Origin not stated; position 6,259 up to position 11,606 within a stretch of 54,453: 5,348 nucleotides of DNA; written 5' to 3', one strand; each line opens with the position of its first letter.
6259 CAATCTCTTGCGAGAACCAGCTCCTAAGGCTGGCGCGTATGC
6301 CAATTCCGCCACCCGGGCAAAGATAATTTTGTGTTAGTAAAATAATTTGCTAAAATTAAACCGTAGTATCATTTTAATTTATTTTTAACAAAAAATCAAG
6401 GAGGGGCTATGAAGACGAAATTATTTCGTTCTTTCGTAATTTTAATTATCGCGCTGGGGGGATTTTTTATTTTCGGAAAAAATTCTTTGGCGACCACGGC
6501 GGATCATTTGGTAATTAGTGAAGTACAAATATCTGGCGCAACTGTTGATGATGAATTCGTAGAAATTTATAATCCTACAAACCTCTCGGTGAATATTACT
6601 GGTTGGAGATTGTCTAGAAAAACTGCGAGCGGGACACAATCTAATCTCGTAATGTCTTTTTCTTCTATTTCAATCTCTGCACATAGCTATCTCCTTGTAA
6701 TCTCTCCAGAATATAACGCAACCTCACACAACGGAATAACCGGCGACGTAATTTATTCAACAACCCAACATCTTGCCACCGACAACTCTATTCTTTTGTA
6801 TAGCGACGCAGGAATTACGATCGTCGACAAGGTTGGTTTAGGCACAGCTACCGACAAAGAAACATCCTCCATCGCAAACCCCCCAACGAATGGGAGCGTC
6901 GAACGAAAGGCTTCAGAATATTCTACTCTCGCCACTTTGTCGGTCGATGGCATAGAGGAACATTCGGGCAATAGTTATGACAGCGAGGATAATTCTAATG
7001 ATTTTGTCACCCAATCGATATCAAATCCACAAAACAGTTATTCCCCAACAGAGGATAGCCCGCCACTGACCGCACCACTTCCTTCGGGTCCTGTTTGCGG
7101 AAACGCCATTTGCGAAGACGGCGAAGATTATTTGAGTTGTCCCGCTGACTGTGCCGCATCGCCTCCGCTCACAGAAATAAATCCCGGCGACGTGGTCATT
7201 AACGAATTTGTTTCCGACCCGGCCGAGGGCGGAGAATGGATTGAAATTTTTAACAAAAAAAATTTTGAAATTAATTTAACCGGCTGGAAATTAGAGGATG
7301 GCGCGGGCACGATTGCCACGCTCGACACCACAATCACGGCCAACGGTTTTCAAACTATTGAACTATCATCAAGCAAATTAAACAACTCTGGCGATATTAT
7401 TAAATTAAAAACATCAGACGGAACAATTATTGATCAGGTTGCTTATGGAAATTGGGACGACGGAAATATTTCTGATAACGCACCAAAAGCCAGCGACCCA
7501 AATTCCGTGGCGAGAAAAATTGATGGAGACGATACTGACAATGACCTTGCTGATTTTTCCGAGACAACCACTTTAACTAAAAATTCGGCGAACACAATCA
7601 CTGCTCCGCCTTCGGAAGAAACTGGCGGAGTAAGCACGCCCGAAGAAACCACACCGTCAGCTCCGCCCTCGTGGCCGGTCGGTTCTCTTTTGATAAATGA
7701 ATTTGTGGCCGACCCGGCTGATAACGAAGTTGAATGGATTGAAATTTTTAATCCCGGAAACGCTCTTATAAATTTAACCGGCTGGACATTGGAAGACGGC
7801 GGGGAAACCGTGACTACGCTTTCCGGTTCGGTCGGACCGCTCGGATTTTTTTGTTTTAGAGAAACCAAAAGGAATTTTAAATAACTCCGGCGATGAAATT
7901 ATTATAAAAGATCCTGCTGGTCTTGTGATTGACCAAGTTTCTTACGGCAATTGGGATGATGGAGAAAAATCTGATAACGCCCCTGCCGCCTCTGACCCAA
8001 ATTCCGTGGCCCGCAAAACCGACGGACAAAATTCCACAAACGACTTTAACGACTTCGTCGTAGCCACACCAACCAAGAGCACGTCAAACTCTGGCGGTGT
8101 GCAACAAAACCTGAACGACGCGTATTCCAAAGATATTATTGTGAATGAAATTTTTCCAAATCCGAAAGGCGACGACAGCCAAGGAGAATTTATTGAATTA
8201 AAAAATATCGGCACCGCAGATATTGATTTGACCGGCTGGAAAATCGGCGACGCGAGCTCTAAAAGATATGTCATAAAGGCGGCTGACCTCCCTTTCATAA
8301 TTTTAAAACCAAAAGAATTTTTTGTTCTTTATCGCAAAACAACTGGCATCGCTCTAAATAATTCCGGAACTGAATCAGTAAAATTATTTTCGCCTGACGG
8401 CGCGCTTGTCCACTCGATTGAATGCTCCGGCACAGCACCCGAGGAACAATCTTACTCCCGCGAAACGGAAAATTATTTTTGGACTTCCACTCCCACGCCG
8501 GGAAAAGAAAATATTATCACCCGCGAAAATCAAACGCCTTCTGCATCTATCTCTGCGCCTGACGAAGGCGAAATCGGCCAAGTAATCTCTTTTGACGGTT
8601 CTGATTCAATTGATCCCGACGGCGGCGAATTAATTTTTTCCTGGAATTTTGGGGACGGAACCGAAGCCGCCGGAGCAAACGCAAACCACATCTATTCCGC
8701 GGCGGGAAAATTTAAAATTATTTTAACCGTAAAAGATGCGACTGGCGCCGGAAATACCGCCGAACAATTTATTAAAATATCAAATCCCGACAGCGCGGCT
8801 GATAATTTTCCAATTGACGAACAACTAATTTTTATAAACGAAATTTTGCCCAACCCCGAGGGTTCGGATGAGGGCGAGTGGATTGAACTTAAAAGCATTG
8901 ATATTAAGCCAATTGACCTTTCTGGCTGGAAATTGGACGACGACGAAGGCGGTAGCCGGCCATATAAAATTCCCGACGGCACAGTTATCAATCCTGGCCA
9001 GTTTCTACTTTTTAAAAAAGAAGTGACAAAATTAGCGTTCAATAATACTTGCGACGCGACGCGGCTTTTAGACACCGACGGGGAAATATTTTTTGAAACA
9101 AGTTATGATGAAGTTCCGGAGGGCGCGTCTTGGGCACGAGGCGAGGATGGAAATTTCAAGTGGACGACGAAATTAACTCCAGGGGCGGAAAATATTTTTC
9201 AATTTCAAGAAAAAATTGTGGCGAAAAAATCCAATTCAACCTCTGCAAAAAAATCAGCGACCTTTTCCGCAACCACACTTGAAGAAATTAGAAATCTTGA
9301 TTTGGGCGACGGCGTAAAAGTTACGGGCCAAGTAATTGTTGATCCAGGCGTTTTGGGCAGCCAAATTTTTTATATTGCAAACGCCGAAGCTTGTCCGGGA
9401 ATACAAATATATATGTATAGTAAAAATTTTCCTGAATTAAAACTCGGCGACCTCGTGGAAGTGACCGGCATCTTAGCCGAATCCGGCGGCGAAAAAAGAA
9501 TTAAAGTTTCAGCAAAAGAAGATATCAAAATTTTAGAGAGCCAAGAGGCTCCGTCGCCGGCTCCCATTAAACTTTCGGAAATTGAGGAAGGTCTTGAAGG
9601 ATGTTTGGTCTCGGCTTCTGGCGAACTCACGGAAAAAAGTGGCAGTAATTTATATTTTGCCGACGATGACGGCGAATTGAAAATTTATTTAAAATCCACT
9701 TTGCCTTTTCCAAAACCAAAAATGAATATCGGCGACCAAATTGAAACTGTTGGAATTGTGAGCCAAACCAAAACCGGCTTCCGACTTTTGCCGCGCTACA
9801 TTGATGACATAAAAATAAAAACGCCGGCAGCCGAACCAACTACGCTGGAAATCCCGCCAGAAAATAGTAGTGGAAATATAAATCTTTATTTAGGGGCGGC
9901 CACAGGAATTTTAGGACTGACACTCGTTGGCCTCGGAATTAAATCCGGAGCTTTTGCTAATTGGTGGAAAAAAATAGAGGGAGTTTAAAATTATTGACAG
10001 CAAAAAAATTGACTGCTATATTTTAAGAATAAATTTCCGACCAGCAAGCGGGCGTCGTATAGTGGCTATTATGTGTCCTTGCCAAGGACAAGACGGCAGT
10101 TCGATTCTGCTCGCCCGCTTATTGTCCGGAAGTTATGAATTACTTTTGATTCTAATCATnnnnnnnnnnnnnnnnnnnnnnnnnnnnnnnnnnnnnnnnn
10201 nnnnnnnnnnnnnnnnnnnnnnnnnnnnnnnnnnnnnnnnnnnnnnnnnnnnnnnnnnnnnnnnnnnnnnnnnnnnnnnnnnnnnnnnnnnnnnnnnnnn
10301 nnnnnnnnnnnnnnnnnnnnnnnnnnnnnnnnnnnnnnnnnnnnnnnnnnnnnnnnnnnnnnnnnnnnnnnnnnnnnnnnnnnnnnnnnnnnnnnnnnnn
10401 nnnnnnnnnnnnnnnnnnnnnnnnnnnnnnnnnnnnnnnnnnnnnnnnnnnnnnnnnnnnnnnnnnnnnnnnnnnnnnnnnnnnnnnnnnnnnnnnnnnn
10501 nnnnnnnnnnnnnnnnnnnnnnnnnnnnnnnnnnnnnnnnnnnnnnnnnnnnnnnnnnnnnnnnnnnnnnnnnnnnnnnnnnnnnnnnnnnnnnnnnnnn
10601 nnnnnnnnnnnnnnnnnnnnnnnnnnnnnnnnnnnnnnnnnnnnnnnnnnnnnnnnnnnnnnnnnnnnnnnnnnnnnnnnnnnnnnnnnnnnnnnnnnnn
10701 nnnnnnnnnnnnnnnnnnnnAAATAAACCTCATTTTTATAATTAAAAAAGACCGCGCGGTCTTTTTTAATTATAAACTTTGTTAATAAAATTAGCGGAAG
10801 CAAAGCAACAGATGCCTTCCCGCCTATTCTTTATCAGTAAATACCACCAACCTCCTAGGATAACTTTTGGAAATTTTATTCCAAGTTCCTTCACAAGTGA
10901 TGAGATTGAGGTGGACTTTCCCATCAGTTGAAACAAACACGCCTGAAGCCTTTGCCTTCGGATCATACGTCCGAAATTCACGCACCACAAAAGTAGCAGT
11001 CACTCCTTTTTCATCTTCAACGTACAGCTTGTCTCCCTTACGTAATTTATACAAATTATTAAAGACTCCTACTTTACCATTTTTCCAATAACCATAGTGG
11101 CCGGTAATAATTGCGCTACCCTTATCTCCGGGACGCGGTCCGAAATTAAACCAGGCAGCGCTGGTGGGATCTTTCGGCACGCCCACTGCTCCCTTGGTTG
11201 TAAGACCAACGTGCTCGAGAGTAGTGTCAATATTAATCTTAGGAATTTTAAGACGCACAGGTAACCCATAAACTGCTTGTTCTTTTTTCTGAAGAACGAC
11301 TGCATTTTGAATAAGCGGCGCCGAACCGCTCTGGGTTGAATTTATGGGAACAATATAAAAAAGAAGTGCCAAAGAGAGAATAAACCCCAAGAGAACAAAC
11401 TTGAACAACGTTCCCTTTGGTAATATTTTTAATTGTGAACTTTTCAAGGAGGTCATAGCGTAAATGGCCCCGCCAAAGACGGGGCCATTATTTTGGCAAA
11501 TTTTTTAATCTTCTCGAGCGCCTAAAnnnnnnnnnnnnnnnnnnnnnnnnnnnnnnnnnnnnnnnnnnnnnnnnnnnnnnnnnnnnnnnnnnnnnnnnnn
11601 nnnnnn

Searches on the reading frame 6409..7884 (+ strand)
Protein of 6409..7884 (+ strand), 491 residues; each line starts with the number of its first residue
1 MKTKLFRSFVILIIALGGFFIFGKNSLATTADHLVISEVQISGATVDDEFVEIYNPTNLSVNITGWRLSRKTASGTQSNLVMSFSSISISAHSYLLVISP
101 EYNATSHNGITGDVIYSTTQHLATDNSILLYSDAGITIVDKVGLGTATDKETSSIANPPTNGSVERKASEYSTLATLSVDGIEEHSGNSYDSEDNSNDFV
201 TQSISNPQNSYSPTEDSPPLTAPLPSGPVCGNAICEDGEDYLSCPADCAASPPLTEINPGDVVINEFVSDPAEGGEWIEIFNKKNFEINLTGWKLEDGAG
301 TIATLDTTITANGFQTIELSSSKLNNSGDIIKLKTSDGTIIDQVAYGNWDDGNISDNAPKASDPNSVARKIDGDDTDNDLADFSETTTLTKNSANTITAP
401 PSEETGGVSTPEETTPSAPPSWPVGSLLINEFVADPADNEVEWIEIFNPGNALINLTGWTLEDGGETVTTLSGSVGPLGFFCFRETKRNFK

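Call 54: search_protein_families(library=pfam, proteins=[window:6409-7884:+], max_evalue=0.001)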
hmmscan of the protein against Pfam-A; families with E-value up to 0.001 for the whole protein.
window:6409-7884:+ (491 aa): 1 family
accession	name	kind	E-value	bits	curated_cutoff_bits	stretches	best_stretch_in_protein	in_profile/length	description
PF00932.25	LTD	-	5e-44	149.6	34.3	3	258-347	4-108/109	Lamin Tail Domain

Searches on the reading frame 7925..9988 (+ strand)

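Call 54: search_protein_families(library=pfam, proteins=[window:7925-9988:+], max_evalue=0.001)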
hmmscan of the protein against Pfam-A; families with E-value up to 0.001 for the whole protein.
window:7925-9988:+ (687 aa): 4 families
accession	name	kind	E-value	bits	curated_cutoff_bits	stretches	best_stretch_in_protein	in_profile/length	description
PF00932.25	LTD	-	3.4e-35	121.2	34.3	2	68-166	5-106/109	Lamin Tail Domain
PF18911.6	PKD_4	-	8e-22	77.5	27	1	202-280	1-80/85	PKD domain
PF00801.26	PKD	-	2.2e-10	40.8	23.5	1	217-277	13-73/80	PKD domain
PF01336.31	tRNA_anti-codon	-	3.3e-06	27.4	27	0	493-529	29-70/75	OB-fold nucleic acid binding domain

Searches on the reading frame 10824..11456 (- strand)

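Call 54: search_protein_families(library=pfam, proteins=[window:10824-11456:-], max_evalue=0.001)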
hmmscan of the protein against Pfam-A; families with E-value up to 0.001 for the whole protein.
window:10824-11456:- (210 aa): 1 family
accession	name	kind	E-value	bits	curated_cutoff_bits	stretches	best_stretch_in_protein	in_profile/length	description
PF04203.18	Sortase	-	4.8e-21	75.2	26.6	1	69-208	1-123/125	Sortase domain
